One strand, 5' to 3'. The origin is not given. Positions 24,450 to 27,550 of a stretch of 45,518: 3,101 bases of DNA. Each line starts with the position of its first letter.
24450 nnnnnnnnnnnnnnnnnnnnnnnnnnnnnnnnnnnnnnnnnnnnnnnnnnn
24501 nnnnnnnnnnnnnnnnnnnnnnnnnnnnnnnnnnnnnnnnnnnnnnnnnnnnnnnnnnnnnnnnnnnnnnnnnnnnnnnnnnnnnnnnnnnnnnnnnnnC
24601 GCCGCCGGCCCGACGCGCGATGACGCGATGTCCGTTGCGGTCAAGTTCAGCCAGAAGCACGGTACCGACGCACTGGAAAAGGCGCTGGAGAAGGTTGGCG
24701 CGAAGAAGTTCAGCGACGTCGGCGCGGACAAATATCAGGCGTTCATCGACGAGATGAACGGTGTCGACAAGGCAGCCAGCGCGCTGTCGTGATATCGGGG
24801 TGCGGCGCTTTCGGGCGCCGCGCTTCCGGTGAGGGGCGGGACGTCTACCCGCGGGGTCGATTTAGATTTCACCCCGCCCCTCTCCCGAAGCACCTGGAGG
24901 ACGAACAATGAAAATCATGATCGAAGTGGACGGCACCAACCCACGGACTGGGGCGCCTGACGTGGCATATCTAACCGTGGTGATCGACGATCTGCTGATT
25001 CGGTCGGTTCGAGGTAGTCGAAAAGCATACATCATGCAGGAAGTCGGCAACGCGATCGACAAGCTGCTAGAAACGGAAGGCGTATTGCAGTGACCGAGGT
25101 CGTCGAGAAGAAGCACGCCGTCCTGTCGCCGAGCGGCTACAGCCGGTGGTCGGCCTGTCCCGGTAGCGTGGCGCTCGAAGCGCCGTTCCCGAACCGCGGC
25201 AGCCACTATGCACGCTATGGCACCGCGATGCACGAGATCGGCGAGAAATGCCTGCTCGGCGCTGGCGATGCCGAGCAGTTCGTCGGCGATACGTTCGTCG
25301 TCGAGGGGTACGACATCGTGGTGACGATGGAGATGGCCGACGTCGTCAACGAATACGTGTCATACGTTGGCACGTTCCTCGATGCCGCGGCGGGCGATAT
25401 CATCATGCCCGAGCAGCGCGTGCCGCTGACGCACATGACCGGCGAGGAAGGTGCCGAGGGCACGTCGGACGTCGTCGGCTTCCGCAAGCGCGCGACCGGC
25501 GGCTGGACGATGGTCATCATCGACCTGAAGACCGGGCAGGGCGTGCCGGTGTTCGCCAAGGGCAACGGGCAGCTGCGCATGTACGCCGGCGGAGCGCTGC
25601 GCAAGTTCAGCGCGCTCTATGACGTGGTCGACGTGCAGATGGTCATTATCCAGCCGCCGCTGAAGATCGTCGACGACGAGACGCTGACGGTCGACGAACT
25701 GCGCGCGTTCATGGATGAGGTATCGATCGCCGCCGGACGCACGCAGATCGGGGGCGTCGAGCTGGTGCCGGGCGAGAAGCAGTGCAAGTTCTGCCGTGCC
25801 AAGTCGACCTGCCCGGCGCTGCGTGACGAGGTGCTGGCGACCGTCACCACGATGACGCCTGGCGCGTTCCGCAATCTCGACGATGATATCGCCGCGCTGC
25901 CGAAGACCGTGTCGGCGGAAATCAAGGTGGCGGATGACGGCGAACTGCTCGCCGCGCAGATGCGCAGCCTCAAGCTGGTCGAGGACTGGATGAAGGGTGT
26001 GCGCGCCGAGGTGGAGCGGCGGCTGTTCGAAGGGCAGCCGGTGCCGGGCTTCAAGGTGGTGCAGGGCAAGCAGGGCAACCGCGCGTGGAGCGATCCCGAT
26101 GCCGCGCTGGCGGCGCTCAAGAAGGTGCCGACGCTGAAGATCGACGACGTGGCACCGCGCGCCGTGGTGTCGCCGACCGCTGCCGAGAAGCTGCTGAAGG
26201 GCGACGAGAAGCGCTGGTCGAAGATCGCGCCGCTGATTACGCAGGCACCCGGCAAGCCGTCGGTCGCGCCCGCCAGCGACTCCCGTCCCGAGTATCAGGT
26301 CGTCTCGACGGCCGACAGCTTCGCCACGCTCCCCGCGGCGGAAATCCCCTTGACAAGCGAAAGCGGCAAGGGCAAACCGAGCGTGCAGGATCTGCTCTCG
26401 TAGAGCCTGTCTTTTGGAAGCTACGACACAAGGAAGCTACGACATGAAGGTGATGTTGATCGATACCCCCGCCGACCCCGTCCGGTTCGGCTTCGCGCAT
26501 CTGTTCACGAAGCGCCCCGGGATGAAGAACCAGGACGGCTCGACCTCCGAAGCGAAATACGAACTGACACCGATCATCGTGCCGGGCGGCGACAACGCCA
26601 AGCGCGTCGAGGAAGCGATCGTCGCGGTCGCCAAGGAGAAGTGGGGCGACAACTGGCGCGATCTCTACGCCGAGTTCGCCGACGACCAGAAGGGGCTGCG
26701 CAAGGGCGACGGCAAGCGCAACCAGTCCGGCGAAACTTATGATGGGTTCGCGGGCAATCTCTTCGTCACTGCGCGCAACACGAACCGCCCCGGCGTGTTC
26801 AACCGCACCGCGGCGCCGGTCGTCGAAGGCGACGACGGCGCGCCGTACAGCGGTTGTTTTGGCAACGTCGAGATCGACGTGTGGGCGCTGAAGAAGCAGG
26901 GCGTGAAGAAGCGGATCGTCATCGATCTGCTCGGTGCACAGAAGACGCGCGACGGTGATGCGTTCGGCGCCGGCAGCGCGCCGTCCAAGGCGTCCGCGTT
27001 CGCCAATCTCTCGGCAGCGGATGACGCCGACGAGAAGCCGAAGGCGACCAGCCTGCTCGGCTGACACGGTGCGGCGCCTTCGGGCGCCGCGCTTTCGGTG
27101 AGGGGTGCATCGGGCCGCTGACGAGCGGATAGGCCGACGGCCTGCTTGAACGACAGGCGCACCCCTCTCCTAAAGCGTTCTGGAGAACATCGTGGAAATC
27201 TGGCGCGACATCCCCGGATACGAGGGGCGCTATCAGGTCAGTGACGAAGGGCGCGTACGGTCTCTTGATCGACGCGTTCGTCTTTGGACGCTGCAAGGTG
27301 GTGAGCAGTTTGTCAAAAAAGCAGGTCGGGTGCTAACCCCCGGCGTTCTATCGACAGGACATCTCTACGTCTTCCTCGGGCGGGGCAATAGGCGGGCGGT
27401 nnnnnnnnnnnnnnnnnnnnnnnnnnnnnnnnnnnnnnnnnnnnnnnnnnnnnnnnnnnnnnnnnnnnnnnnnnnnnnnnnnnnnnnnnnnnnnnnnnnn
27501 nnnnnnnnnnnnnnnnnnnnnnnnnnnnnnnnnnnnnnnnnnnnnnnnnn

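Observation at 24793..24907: Repeated structured intergenic element (copy 1) with compensatory base changes relative to copy 2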

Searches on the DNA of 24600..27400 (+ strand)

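Call 39: search_with_rna_model(model_id=R1, sources=[L001, L002, L003, L004, L005, L006, L007, L008, L009, L010, L011, L012, L013, L014, L015, L016, L017, L018, L019, L020, L021, L022, L023, L024, L025, L026, L027, L028, L029, L030, L031, L032, L033, L034, L035, L036, L037, L038, L039, L040, L041, L042, L043, L044, L045, L046, L047, L048, L049, L050, L051, L052, L053, L054, L055, L056, L057, L058, L059, L060, L061, L062, L063, L064, L065, L066, L067, L068, L069, L070, L071, L072, L073, L074, L075, L076, L077, L078, L079, L080, L081, L082, L083, L084, L085, L086, L087, L088, L089, L090, L091, L095, L098, L099], max_evalue=1)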
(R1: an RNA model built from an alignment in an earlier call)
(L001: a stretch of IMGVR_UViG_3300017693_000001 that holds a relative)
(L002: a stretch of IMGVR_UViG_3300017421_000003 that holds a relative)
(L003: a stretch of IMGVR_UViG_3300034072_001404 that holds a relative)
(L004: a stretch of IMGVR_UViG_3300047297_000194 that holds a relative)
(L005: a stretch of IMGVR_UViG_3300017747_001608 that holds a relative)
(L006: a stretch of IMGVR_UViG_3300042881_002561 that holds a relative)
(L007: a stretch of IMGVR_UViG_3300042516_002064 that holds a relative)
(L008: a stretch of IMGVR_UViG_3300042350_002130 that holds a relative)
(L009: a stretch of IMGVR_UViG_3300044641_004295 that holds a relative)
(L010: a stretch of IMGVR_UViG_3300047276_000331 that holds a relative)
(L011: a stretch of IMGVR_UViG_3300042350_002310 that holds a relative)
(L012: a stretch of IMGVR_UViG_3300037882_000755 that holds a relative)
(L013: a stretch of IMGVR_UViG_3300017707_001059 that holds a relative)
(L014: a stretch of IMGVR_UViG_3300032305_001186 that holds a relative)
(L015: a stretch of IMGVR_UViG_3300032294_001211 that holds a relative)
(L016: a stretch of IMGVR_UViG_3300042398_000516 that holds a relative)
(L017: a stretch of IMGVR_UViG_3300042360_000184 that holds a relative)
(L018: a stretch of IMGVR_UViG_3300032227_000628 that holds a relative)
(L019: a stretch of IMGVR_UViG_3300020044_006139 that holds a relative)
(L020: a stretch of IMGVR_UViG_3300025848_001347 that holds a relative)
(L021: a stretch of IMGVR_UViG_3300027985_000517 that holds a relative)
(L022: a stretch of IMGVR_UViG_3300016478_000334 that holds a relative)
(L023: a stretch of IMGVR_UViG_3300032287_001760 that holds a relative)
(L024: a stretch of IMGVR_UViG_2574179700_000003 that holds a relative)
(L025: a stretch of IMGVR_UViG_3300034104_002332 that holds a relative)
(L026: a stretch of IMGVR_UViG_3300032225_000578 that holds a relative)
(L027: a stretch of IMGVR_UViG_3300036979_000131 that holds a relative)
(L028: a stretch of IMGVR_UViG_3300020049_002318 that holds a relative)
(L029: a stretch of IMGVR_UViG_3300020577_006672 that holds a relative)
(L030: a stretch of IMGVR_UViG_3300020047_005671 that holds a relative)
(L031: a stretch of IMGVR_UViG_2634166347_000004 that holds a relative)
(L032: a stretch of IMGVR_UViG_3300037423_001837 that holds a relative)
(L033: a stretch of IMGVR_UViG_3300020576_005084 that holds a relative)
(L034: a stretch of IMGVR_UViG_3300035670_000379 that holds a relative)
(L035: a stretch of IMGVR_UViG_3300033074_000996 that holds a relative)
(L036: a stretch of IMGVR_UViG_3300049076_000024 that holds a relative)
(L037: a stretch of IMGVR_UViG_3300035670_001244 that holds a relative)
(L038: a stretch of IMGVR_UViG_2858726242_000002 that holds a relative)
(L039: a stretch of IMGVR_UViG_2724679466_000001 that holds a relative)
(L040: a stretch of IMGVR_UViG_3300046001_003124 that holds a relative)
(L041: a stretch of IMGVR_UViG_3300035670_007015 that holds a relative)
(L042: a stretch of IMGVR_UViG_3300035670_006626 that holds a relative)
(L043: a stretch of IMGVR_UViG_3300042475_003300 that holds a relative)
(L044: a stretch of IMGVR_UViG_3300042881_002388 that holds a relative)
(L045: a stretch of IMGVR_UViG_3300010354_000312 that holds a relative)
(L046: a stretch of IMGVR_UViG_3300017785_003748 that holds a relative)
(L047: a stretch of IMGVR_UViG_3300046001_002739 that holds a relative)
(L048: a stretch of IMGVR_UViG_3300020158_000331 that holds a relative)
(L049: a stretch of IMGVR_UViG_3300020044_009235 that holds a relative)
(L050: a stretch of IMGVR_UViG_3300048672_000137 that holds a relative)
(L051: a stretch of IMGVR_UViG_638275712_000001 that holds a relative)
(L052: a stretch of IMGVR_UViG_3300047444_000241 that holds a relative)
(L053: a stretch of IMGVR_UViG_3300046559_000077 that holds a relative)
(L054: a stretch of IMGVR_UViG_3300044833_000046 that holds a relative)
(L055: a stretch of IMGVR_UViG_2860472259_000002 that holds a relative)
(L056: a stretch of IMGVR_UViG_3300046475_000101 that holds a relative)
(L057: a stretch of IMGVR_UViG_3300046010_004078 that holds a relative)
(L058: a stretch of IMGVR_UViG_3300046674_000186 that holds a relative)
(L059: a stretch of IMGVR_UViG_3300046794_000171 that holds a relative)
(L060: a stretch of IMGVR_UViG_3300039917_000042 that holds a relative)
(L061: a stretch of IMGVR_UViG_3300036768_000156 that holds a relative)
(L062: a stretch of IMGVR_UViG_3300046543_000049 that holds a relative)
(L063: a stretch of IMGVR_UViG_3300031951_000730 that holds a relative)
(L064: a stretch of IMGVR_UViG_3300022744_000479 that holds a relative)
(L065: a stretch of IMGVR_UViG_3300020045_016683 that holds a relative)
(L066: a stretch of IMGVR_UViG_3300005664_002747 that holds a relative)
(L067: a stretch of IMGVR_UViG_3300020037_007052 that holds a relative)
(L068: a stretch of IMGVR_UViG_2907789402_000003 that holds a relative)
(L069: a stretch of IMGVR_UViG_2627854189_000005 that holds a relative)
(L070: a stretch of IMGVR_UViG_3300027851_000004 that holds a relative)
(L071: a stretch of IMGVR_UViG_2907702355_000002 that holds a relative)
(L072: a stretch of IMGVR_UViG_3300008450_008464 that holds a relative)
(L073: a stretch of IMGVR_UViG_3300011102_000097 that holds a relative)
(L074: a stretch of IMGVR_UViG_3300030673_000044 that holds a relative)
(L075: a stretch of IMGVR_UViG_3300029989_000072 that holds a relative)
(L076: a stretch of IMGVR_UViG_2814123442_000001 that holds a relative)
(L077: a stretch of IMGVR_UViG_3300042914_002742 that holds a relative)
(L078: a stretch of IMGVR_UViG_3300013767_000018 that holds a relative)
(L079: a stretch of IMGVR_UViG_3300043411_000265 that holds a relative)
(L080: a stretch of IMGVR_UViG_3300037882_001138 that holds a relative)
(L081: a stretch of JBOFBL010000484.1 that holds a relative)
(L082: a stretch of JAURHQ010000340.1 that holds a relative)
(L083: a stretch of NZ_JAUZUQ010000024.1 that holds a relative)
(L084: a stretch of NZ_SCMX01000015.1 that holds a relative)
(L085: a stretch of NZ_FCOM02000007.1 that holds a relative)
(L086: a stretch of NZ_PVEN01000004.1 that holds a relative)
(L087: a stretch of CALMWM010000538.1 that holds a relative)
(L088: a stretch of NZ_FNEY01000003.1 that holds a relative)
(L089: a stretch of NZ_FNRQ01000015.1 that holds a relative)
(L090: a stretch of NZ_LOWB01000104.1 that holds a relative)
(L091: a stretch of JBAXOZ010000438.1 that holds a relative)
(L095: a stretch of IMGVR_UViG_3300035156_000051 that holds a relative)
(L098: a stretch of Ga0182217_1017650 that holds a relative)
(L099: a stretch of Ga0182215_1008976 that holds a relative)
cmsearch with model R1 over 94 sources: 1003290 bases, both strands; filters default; matches with E-value up to 1: 26.
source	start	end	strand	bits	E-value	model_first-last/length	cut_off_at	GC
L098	954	1057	+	83.5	2.9e-20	1-80/80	no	0.68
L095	8136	8228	+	83.5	2.9e-20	1-80/80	no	0.68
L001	8098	8195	+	78.6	6.5e-19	1-80/80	no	0.66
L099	182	289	-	76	3.5e-18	1-80/80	no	0.7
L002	7968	8083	+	75.8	3.9e-18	1-80/80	no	0.59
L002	5799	5875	+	74.4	9.7e-18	1-80/80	no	0.71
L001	5665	5741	+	70.3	1.4e-16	1-80/80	no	0.65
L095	10445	10577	+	66.6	1.5e-15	1-80/80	no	0.65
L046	1947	2033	+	28.1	7.8e-05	1-80/80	no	0.56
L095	8159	8217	-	24.9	0.00063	24-69/80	no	0.64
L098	977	1046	-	24.8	0.00065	24-69/80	no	0.63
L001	8113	8199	-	23.3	0.0017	1-80/80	no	0.66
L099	192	266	+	22.1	0.0038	24-69/80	no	0.69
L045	7904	7991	+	20.6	0.01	1-80/80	no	0.61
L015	3783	3930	+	19.9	0.015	1-80/80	no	0.68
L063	8027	8141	+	17.7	0.061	1-80/80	no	0.66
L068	1435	1495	-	17.2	0.084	1-80/80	no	0.67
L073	11989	12061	-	16.7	0.11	1-80/80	no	0.64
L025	7811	7879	+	15.9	0.2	26-67/80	no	0.65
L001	4947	5009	-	15.7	0.22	1-80/80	no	0.67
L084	8242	8310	+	15.7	0.23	1-80/80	no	0.67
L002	7953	7993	-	15.4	0.27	1-80/80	no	0.73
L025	7811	7879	-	14.8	0.39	26-67/80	no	0.65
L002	5823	5863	-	14.7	0.44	25-68/80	no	0.68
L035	8161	8221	+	14.4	0.53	1-80/80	no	0.66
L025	5749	5825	-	14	0.68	1-80/80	no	0.73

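Call 42: search_rna_families(source=window, start=24600, end=27400, threshold=evalue, max_evalue=10, show_alignments=3)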
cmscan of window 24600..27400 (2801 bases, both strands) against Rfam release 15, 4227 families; matches with E-value up to 10: 3.
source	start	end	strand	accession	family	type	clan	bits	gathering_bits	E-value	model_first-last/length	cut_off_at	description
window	27083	27182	+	RF00760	mir-342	Gene; miRNA;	-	19.1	60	0.8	1-99/99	no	mir-342 microRNA precursor family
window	25620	25681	-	RF00498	EAV_LTH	Cis-reg; leader;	-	15.9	70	3.7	1-45/45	no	Equine arteritis virus leader TRS hairpin (LTH)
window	26557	26643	-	RF02631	Hrs13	Gene; sRNA;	-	13.9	52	6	1-82/82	no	Hfq-regulated sRNA 13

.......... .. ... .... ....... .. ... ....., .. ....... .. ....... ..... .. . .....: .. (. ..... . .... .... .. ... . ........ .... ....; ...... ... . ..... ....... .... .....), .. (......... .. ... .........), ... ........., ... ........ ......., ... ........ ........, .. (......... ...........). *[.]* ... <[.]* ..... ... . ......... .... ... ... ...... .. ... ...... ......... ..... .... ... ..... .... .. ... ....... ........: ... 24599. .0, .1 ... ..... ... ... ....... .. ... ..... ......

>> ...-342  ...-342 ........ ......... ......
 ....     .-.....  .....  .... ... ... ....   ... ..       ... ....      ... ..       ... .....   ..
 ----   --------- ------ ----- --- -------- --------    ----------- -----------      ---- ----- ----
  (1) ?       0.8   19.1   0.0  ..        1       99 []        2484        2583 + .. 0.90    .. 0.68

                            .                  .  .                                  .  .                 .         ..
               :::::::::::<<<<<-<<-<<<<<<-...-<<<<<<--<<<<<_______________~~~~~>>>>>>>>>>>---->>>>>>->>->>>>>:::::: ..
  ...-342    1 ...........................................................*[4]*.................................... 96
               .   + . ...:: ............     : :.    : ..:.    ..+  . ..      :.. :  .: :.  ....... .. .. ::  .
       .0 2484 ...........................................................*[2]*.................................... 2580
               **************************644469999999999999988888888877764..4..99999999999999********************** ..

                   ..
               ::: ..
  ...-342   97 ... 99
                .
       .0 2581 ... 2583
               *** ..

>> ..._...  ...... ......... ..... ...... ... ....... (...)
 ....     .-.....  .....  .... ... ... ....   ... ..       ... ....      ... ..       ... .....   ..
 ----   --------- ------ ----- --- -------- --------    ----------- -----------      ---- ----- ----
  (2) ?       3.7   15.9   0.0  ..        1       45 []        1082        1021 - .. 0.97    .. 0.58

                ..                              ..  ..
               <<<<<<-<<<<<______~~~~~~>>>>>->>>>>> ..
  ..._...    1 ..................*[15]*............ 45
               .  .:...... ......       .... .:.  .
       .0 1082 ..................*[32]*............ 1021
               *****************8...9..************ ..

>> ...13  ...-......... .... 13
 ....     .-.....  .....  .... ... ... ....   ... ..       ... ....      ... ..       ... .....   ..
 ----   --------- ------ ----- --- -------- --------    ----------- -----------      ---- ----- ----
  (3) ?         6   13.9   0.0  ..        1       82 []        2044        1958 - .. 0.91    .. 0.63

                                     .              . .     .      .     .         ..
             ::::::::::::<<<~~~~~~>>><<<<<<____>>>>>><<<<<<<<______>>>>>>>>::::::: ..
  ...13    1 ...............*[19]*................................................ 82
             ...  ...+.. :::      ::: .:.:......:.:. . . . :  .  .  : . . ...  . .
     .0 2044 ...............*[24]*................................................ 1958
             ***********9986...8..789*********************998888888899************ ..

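Call 82: search_rna_families(sources=[L100, L051, L046, L072, L084, L021, L070, L003, L080, L095], threshold=gathering)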
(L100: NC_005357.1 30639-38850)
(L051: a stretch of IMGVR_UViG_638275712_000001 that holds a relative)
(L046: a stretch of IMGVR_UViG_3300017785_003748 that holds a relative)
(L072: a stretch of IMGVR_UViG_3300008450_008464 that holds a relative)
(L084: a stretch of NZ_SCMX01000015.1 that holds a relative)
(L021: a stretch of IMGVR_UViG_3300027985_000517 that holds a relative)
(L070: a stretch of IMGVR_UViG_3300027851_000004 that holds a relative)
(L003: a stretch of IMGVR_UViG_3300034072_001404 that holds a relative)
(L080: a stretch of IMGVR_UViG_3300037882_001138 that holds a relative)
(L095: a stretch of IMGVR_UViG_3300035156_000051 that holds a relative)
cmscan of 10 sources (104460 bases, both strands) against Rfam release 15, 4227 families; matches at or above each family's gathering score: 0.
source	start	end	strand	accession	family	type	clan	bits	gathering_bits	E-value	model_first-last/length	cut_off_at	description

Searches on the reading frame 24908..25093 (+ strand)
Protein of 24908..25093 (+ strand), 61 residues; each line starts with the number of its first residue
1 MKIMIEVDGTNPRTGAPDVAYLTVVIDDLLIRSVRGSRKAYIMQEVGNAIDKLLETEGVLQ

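Call 12: search_protein_families(library=pfam, proteins=[window:24908-25093:+], max_evalue=0.01)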
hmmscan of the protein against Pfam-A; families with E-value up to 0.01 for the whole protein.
window:24908-25093:+ (61 aa): 0 families

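Call 13: search_protein_families(library=phrogs, proteins=[window:24908-25093:+], max_evalue=0.001)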
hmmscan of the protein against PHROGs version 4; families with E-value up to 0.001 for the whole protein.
window:24908-25093:+ (61 aa): 0 families

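Call 83: find_related_loci(query=window:24908-25093:+, collection=viral_contigs, flank=2500)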
Query window:24908-25093:+ (61 aa) in viral_contigs; peptide patterns used: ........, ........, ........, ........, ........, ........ (x = any residue, [..] = any of these).
32 stretches matched a pattern, but none encodes a relative of the query by tblastn (E <= 1e-3).

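Call 84: find_homologous_proteins(query=window:24908-25093:+, max_evalue=0.001)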
Query window:24908-25093:+ (61 aa): 1 proteins with E <= 0.001 among 1 candidates.
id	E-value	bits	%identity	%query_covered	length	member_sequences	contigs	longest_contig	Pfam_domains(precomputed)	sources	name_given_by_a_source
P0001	1.4e-30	121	100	100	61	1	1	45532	-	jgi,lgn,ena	-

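Call 85: find_encoding_contigs(protein=P0001, flank=3000, max_places=3)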
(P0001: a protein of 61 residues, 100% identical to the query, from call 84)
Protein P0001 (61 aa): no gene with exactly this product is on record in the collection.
